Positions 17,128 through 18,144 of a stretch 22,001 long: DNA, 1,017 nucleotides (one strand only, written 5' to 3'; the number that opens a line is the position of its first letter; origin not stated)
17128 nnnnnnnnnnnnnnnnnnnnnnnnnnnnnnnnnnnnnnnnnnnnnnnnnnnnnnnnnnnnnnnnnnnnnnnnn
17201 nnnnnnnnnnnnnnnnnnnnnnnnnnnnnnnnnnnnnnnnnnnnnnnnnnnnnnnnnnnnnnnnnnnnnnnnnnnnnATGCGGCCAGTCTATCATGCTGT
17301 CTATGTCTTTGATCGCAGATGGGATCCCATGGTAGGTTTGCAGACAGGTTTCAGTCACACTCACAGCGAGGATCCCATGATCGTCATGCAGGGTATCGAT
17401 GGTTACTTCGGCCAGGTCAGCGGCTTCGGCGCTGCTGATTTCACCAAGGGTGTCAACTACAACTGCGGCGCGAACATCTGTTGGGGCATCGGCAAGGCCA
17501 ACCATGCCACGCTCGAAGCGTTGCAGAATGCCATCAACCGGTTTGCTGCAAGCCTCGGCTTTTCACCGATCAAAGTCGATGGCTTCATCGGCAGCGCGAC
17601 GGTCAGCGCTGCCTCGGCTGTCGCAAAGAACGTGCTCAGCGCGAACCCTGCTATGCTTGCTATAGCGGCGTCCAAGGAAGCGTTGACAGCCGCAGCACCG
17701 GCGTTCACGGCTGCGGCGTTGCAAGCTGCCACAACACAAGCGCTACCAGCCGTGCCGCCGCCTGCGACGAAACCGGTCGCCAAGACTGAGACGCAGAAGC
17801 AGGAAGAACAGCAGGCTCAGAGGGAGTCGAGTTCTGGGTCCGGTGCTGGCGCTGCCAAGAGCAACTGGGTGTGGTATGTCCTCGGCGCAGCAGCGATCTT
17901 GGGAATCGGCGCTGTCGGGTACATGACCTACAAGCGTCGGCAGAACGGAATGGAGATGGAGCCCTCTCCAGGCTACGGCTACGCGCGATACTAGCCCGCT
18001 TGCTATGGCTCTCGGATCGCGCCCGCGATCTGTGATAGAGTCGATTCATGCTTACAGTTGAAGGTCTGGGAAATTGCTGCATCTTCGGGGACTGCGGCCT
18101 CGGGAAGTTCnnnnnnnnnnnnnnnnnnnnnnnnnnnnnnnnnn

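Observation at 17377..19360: Three tandem, translationally coupled paralogs: PG-binding-like domain + low-complexity linker + C-terminal TM anchor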

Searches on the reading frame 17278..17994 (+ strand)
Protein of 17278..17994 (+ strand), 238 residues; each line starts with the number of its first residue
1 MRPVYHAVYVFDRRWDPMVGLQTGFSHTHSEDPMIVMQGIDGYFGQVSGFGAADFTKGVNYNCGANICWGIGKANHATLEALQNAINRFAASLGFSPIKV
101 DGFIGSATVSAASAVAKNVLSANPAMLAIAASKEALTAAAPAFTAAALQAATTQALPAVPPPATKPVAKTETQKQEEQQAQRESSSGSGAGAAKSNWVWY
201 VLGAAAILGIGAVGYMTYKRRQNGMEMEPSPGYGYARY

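Call 5: search_protein_families(library=pfam, proteins=[window:17278-17994:+], max_evalue=1)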
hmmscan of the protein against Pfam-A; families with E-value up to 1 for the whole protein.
window:17278-17994:+ (238 aa): 3 families
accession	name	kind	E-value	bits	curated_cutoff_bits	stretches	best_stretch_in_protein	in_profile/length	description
PF09534.15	Trp_oprn_chp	-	0.0057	17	29.6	1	97-225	30-146/180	Tryptophan-associated transmembrane protein (Trp_oprn_chp)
PF09374.15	PG_binding_3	-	0.015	15.9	24.6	1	93-126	10-41/76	Predicted Peptidoglycan domain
PF11654.13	NCE101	-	0.072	13.3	24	0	9-25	1-17/45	Non-classical export protein 1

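Call 6: search_protein_families(library=phrogs, proteins=[window:17278-17994:+], max_evalue=1)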
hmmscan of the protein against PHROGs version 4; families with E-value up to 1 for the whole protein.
window:17278-17994:+ (238 aa): 3 families
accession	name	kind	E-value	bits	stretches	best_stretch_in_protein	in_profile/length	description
phrog_739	-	lysis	0.18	13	1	194-220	3-29/122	Rz-like spanin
phrog_22998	-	connector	0.42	11.6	0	85-196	21-123/127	head-tail connector protein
phrog_1293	-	tail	0.88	8.2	0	112-215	549-624/1424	tail length tape measure protein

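Call 29: find_homologous_proteins(query=A6, max_evalue=0.01)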
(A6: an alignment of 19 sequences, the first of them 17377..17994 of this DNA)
Query A6 (19 sequences) (205 aa, profile of the alignment): 14 proteins with E <= 0.01 among 8000 candidates.
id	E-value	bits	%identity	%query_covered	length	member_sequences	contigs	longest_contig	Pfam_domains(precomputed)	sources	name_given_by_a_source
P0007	5.9e-59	218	29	40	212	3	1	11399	-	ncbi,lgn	-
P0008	2.7e-56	209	64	5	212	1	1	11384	-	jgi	jgi:hypothetical protein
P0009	1.7e-53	200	24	93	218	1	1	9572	-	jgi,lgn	-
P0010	2.9e-53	199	55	100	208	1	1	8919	-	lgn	-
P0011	9.4e-53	197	56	100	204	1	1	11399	-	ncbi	-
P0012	2.4e-51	193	55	100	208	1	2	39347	-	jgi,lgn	jgi:hypothetical protein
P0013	1.0e-49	187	-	-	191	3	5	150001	-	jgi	jgi:hypothetical protein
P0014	1.3e-48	184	100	100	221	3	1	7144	-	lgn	-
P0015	3.5e-45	173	37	15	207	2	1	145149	-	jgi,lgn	jgi:hypothetical protein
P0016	1.1e-17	83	36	83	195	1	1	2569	-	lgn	-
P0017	2.5e-17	82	34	81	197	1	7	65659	-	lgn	-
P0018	4.9e-13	68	-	-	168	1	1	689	-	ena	-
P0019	2.3e-11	62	29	82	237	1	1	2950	-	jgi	jgi:hypothetical protein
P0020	2.4e-11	62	35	57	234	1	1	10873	-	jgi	jgi:hypothetical protein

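Call 40: predict_structure(alignment_id=A7)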
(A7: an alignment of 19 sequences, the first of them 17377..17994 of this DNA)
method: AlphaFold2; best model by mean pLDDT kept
length: 205 residues; sequences in the alignment: 19
mean_pLDDT: 77.7   pTM: 0.57
mean pLDDT of the five models: 77.7, 74.5, 71.4, 70.9, 70.2
residues with pLDDT >= 90: 94; 70-90: 44; 50-70: 36; < 50: 31
segments of 3 or more residues with pLDDT < 50: 1-18, 155-160, 191-193
pLDDT, mean of each block of 10 residues (from residue 1): 37 45 74 94 95 95 94 96 93 93 95 95 82 77 85 55 61 74 74 51 54
secondary structure, 60 per line:
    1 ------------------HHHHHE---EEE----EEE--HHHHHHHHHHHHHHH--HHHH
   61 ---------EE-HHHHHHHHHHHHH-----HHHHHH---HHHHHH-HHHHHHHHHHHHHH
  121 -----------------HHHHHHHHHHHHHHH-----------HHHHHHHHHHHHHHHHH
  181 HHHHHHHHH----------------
elements in order: H19-23 E28-30 E35-37 H40-54 H57-60 H73-85 H91-96 H100-105 H107-120 H138-152 H164-189
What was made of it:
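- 17377..17994 (+): Gene A (205 aa). Flexible Gly-rich N-terminus (residues 1-18), Cys30/Cys35 beta-hairpin, PG_binding_1-like helical domain (about residues 19-120, nt 17431-17736), Ala/Pro/Gln-rich linker, TM helix (residues 164-189, nt 17866-17943), basic tail. AF2 model has pLDDT above 90 for residues 30-120 (call 40).
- Closest known: PG_binding_1. Different: A preceding Cys-stapled beta-hairpin and three extra helices are packed on the core (call 40).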

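Call 45: fold_search(model_id=the predicted structure, library=pdb)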
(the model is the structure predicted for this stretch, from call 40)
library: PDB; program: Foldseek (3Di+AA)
matches with E <= 10: 74; with E <= 0.001: 0
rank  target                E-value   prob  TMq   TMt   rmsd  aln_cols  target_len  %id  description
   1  5a9e_A                1.3e+00  0.08  0.15  0.13  15.0       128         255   16  Cryo-electron tomography and subtomogram averaging of Rous-Sarcoma- Virus deltaMBD virus-like particles (released 2015-08-12)
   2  6wa3_MODEL_1_A        2.2e+00  0.08  0.18  0.28  11.7       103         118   14  Solution NMR structure of the myristoylated feline immunodeficiency virus matrix protein (released 2020-07-22)
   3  9cc6_A                2.4e+00  0.06  0.18  0.24  16.7       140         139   14  De novo design of high-affinity protein binders to RNA binding domain of G3bp1 (released 2025-05-14)
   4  6wa5_MODEL_1_A        3.2e+00  0.06  0.19  0.28  12.9       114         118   15  Solution NMR Structure of the G4L/Q5K/G6S (NOS) Unmyristoylated Feline Immunodeficiency Virus Matrix Protein (released 2020-07-22)
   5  7r41_V                3.4e+00  0.04  0.17  0.25  15.4       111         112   14  Bovine complex I in the presence of IM1761092, active class i (Composite map) (released 2023-02-08)
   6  1y10_C                3.4e+00  0.03  0.14  0.09  18.2       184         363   13  Mycobacterial adenylyl cyclase Rv1264, holoenzyme, inhibited state (released 2005-05-24)
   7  6v3z_B                3.6e+00  0.15  0.22  0.25   9.6        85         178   18  Structure of Salmonella enteritidis Sen1395 (released 2020-01-29)
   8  7qsk_V                3.6e+00  0.04  0.17  0.24  15.1       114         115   17  Bovine complex I in lipid nanodisc, Active-Q10 (released 2022-05-25)
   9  9h68_B                3.8e+00  0.16  0.21  0.12   4.7        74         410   14  Crystal Structure of the spore gernation lytic transglycosylase SleC from Clostridioides difficile in its zymogenic fo (released 2025-02-12)
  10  5los                  4.1e+00  0.04  0.11  0.23  13.2        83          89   14  Piriformospora indica PIIN_05872 (released 2018-05-02)
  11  8tmj_D                4.1e+00  0.03  0.13  0.09  21.1       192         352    9  Cryo-EM structure of CorA in complex with conformation-specific synthetic antibody C18 and 100 uM MgCl2, State MG0.1-2 (released 2025-02-12)
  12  8esw_A5               4.3e+00  0.05  0.18  0.27  16.3       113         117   18  Structure of mitochondrial complex I from Drosophila melanogaster, Flexible-class 1 (released 2023-03-29)
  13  3lvy_E                4.3e+00  0.04  0.14  0.16  12.0       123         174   10  Crystal Structure of Carboxymuconolactone Decarboxylase Family Protein SMU.961 from Streptococcus mutans (released 2010-03-09)
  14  8ud1_1V               4.6e+00  0.04  0.17  0.25  13.9       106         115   16  High resolution in-situ structure of complex I in respiratory supercomplex (composite) (released 2024-06-19)
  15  5n9j_V                4.8e+00  0.04  0.12  0.22  15.7       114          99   11  Core Mediator of transcriptional regulation (released 2017-05-17)
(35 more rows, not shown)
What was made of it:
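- On PG_binding_1-like (PGBD) domain superfamily: Foldseek was negative (call 45).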

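Call 89: search_protein_families(library=ncbifam, proteins=[window:17377-17994:+], max_evalue=0.1)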
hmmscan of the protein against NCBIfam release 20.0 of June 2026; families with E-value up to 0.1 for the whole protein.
window:17377-17994:+ (205 aa): 7 families
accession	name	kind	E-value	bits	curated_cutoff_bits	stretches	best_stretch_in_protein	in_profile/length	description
NF005411.0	PRK06975.1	equivalog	0.00033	19.1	414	1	42-187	228-350/660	fused uroporphyrinogen-III synthase HemD/membrane protein HemX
NF041527.1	SCO1860_LAETG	equivalog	0.0052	16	200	1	75-188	193-305/306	SCO1860 family LAETG-anchored protein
NF033483.0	PknB_PASTA_kin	equivalog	0.012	14.6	450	1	101-186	270-355/563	Stk1 family PASTA domain-containing Ser/Thr kinase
NF033761.1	gliding_GltJ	equivalog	0.025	13.7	450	1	79-153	424-509/671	adventurous gliding motility protein GltJ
TIGR03503.1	TIGR03503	hypoth_equivalog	0.039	12.9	305.6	1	127-189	313-373/374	TIGR03503 family protein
NF058571.1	GVDTG_CTERM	domain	0.044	14.1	29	1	155-188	10-44/44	GVDTG sorting domain-containing protein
NF033158.1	Myrrcad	domain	0.057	12.9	33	1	168-190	12-35/36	MyrrCad domain-containing protein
